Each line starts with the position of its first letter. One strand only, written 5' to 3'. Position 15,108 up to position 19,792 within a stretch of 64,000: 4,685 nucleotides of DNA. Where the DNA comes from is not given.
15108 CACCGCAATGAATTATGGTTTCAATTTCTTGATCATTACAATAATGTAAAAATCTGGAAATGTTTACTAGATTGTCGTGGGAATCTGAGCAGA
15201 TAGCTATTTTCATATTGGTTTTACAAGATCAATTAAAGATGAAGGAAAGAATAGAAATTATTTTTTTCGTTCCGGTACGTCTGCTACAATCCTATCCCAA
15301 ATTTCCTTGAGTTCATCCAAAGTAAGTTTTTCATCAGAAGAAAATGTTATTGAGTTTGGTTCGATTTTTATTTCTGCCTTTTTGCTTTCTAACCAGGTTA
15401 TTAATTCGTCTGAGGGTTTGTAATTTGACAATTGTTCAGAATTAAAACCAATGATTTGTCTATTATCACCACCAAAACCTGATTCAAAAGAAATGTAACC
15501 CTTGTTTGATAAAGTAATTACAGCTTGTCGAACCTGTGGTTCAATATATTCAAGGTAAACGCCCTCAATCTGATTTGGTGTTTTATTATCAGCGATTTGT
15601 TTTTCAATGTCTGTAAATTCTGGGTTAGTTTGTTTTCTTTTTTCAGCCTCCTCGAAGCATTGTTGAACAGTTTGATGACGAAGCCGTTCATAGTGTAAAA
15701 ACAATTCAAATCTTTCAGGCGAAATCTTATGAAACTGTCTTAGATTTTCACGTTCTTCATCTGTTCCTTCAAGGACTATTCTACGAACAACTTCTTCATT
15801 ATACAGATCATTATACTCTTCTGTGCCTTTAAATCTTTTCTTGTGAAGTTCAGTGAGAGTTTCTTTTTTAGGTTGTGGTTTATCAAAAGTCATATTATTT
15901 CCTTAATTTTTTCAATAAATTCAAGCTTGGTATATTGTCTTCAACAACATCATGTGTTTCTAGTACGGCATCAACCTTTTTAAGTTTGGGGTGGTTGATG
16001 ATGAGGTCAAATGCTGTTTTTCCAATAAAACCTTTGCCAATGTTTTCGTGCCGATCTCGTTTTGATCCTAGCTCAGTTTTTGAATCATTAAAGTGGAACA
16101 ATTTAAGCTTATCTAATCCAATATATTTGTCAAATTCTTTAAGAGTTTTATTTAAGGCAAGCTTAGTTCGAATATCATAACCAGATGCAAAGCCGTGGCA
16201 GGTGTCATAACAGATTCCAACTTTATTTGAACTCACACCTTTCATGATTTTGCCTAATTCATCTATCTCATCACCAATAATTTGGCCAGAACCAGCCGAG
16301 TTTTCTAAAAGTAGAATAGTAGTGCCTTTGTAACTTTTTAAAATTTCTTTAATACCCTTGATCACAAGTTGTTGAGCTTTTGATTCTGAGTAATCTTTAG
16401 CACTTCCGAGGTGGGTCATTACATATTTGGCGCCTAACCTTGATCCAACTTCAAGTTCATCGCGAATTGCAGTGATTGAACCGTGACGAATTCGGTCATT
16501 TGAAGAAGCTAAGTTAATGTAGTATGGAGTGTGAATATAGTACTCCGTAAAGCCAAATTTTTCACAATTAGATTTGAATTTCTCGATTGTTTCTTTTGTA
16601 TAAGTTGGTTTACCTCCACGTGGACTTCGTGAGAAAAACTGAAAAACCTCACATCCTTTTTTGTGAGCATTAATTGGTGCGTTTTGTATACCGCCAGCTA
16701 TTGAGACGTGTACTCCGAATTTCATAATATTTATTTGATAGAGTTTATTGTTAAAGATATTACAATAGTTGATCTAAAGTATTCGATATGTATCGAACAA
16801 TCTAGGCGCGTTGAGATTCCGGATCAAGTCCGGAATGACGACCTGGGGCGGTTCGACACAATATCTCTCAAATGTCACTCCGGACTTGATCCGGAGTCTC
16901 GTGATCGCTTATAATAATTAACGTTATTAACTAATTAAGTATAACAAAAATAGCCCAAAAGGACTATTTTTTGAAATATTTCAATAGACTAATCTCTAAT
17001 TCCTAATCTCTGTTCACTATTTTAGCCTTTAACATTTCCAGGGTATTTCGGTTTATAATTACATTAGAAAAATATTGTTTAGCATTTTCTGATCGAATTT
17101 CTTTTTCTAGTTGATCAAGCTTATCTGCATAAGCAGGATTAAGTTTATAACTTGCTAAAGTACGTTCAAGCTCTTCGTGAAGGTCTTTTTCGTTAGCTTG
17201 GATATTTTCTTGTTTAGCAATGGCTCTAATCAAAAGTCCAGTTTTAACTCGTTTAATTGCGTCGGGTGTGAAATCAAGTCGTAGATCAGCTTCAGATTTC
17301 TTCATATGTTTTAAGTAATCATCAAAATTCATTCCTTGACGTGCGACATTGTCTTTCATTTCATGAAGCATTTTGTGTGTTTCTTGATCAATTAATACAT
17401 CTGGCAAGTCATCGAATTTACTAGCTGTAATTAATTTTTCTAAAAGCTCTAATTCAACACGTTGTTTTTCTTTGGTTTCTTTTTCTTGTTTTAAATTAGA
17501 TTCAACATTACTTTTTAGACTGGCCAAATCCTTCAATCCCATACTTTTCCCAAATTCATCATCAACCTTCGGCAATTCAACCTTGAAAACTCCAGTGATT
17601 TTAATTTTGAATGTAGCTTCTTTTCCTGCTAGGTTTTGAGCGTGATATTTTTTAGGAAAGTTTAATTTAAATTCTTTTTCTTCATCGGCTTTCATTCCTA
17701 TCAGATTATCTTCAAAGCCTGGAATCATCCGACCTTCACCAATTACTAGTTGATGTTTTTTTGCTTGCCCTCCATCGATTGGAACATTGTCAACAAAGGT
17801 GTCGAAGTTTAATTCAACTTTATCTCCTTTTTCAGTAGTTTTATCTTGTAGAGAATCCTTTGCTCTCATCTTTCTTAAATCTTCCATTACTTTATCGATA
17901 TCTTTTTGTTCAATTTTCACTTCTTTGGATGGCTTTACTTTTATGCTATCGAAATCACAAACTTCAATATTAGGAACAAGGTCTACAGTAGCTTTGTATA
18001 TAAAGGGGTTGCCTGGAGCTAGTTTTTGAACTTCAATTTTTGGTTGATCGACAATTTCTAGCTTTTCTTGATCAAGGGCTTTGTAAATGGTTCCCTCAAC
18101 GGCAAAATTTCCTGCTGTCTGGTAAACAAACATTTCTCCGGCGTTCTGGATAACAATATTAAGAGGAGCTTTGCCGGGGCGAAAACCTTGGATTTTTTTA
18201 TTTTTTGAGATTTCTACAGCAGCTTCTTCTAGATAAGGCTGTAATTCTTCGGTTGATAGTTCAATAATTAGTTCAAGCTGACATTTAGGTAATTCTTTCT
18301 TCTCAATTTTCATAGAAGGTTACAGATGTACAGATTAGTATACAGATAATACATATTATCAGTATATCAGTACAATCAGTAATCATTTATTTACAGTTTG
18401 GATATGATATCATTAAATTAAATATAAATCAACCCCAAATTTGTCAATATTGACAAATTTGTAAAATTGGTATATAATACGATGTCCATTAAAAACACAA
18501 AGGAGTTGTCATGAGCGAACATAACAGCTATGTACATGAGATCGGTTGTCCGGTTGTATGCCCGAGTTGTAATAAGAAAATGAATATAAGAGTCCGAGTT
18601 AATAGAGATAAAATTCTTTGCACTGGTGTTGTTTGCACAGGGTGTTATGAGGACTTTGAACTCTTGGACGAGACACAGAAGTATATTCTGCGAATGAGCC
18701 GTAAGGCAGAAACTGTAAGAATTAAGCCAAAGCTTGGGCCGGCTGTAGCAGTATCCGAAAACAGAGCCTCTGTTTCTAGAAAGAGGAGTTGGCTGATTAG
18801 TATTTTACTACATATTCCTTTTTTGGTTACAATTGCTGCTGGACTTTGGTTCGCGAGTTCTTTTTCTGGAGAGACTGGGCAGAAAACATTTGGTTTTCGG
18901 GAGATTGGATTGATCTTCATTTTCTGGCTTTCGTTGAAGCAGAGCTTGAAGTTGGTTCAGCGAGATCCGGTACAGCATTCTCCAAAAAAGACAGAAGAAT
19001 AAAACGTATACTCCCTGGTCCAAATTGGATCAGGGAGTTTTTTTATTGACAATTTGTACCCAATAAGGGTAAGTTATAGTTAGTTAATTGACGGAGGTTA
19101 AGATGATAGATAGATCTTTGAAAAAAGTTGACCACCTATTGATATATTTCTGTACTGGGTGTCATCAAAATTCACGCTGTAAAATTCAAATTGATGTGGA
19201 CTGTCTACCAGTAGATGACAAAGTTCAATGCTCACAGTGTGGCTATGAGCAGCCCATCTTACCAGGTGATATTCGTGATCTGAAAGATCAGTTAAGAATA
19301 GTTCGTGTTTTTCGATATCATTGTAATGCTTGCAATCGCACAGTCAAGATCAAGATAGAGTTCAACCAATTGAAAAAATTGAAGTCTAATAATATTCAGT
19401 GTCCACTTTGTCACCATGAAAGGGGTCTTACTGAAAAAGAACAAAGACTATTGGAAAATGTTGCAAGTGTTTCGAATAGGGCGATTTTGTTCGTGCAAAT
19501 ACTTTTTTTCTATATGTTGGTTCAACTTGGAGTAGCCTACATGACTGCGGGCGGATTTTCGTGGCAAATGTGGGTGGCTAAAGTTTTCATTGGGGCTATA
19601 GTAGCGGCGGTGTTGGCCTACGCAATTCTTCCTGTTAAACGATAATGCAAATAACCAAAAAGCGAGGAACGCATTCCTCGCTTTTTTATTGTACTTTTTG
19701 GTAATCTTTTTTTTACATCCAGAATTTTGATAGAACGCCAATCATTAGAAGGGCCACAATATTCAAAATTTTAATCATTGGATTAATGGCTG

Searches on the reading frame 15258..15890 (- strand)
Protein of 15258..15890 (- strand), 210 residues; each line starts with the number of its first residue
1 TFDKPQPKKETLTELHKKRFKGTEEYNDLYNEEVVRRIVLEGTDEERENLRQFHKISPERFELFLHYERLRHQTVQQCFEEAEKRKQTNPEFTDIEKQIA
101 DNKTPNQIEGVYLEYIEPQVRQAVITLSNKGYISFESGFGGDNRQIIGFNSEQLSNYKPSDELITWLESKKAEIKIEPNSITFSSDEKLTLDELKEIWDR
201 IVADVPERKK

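Call 74: search_protein_families(library=pfam, proteins=[window:15258-15890:-], max_evalue=0.1)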
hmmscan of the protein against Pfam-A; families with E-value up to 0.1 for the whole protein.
window:15258-15890:- (210 aa): 2 families
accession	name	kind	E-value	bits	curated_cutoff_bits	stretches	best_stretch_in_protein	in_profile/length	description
PF13921.12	Myb_DNA-bind_6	-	0.0017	19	22.9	0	84-123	12-50/60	Myb-like DNA-binding domain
PF11818.13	DUF3340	-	0.011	16.3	28.6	0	73-115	33-75/155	C-terminal domain of tail specific protease (DUF3340)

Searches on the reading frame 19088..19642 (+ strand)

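Call 74: search_protein_families(library=pfam, proteins=[window:19088-19642:+], max_evalue=0.1)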
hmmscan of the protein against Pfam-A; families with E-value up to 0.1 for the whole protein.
window:19088-19642:+ (185 aa): 3 families
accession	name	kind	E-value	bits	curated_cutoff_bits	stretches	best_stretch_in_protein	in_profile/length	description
PF02150.21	Zn_ribbon_RPB9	-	0.017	15.4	25.2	1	43-57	16-33/36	RNA polymerases M/15 Kd subunit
PF15777.11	Anti-TRAP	-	0.031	14.7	32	1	78-125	12-54/59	Tryptophan RNA-binding attenuator protein inhibitory protein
PF11026.13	DUF2721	-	0.093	13.1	28.3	0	110-180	44-115/129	Protein of unknown function (DUF2721)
